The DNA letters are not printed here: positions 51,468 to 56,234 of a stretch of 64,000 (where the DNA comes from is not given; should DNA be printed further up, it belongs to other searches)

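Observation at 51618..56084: P-type ATPase with non-canonical M4 ion-site motif (PLWAP) and an extra N-terminal membrane domain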

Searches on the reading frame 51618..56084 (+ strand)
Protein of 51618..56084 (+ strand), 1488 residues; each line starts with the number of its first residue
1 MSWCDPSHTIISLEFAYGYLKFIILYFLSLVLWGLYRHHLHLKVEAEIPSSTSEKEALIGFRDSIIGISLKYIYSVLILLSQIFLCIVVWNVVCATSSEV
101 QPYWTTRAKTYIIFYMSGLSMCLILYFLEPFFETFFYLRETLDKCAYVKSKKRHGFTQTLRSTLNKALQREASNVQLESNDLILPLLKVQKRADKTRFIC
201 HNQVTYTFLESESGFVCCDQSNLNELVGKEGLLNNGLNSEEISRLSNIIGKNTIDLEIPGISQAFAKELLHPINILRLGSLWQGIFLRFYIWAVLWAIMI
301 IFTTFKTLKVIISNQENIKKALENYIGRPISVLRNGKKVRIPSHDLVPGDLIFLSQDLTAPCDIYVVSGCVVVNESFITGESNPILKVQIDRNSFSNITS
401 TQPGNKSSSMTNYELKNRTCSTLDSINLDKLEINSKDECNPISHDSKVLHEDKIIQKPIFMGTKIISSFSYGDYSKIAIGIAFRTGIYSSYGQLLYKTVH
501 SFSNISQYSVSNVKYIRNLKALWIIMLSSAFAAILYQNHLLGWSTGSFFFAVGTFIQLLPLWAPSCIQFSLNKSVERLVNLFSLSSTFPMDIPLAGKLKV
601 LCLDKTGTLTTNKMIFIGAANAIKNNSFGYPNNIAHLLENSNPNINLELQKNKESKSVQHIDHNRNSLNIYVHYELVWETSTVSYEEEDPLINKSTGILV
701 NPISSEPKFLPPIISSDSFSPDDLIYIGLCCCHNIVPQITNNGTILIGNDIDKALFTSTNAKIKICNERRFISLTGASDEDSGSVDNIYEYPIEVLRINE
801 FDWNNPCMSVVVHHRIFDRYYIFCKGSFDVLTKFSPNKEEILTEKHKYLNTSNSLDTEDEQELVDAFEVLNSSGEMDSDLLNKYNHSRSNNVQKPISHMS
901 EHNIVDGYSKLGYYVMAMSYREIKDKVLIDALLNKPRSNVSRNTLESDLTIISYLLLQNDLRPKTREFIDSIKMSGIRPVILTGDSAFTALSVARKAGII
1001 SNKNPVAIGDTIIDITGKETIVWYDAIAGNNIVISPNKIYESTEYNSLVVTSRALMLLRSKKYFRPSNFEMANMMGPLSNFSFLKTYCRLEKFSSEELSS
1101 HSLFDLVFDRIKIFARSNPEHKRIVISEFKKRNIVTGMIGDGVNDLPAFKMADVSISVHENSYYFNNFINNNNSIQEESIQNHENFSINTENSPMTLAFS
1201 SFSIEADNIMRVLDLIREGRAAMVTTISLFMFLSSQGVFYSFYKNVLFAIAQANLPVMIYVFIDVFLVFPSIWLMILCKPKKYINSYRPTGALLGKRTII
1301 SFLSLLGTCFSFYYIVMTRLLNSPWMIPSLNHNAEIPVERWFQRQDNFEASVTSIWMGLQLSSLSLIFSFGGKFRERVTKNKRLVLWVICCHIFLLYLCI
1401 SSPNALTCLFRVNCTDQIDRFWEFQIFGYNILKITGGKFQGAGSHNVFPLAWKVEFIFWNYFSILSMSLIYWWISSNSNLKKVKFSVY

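Call 3: search_protein_families(library=pfam, proteins=[window:51618-56084:+], max_evalue=0.1)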
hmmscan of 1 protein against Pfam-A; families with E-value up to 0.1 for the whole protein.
window:51618-56084:+ (1488 aa): 5 families
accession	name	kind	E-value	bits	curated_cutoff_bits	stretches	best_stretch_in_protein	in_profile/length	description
PF00122.25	E1-E2_ATPase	-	1.7e-16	60.7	28.1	1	330-571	7-175/181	E1-E2 ATPase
PF00702.32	Hydrolase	-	4.3e-12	47.3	26.4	2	925-1000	68-138/191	haloacid dehalogenase-like hydrolase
PF18666.6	CBM64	-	0.0084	16.6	25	0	420-445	24-49/74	Carbohydrate-binding module 64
PF13246.12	Cation_ATPase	-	0.024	15.1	21.7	1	731-833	2-86/91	Cation transport ATPase (P-type)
PF18363.6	PI_PP_I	-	0.065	13.9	28.5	0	1157-1213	25-82/94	Phosphoinositide phosphatase insertion domain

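Call 4: search_solved_structures(query=window:51618-56081:+, max_evalue=0.001, show_alignments=3)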
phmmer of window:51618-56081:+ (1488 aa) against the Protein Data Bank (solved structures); distinct sequences matched with E-value up to 0.001: 115 (the best 60 are shown).
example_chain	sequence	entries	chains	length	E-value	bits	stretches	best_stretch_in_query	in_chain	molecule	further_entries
7op5_A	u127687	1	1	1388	3e-43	150.7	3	233-394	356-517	P5B-ATPase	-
7op1_A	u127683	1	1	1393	3.1e-43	150.6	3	233-394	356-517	Cation-transporting ATPase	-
7op3_A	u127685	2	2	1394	3.1e-43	150.6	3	233-394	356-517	Cation-transporting ATPase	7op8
8iem_P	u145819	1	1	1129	6.3e-39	136.3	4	234-390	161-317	Polyamine-transporting ATPase 13A2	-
8iel_P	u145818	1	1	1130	6.3e-39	136.3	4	234-390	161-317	Polyamine-transporting ATPase 13A2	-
8ies_P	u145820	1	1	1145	6.7e-39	136.2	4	234-390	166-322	Polyamine-transporting ATPase 13A2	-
7fjq_A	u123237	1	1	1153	7.1e-39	136.2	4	234-390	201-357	Polyamine-transporting ATPase 13A2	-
7fjm_A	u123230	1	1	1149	7.4e-39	136.1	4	234-390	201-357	Polyamine-transporting ATPase 13A2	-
8iek_P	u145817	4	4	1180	8e-39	136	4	234-390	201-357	Polyamine-transporting ATPase 13A2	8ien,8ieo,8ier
7n70_A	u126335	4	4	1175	8e-39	136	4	234-390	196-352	Isoform 3 of Polyamine-transporting ATPase 13A2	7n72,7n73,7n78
7vpi_A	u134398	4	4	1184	8.2e-39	136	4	234-390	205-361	Polyamine-transporting ATPase 13A2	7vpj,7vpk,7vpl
7m5v_A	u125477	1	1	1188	8.3e-39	135.9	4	234-390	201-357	Polyamine-transporting ATPase 13A2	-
7m5x_A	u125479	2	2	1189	8.3e-39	135.9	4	234-390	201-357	Polyamine-transporting ATPase 13A2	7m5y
7fjp_B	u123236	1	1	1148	8.5e-39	135.9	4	235-390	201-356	Polyamine-transporting ATPase 13A2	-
7n74_A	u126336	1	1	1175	5.5e-38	133.2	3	234-390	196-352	Isoform 3 of Polyamine-transporting ATPase 13A2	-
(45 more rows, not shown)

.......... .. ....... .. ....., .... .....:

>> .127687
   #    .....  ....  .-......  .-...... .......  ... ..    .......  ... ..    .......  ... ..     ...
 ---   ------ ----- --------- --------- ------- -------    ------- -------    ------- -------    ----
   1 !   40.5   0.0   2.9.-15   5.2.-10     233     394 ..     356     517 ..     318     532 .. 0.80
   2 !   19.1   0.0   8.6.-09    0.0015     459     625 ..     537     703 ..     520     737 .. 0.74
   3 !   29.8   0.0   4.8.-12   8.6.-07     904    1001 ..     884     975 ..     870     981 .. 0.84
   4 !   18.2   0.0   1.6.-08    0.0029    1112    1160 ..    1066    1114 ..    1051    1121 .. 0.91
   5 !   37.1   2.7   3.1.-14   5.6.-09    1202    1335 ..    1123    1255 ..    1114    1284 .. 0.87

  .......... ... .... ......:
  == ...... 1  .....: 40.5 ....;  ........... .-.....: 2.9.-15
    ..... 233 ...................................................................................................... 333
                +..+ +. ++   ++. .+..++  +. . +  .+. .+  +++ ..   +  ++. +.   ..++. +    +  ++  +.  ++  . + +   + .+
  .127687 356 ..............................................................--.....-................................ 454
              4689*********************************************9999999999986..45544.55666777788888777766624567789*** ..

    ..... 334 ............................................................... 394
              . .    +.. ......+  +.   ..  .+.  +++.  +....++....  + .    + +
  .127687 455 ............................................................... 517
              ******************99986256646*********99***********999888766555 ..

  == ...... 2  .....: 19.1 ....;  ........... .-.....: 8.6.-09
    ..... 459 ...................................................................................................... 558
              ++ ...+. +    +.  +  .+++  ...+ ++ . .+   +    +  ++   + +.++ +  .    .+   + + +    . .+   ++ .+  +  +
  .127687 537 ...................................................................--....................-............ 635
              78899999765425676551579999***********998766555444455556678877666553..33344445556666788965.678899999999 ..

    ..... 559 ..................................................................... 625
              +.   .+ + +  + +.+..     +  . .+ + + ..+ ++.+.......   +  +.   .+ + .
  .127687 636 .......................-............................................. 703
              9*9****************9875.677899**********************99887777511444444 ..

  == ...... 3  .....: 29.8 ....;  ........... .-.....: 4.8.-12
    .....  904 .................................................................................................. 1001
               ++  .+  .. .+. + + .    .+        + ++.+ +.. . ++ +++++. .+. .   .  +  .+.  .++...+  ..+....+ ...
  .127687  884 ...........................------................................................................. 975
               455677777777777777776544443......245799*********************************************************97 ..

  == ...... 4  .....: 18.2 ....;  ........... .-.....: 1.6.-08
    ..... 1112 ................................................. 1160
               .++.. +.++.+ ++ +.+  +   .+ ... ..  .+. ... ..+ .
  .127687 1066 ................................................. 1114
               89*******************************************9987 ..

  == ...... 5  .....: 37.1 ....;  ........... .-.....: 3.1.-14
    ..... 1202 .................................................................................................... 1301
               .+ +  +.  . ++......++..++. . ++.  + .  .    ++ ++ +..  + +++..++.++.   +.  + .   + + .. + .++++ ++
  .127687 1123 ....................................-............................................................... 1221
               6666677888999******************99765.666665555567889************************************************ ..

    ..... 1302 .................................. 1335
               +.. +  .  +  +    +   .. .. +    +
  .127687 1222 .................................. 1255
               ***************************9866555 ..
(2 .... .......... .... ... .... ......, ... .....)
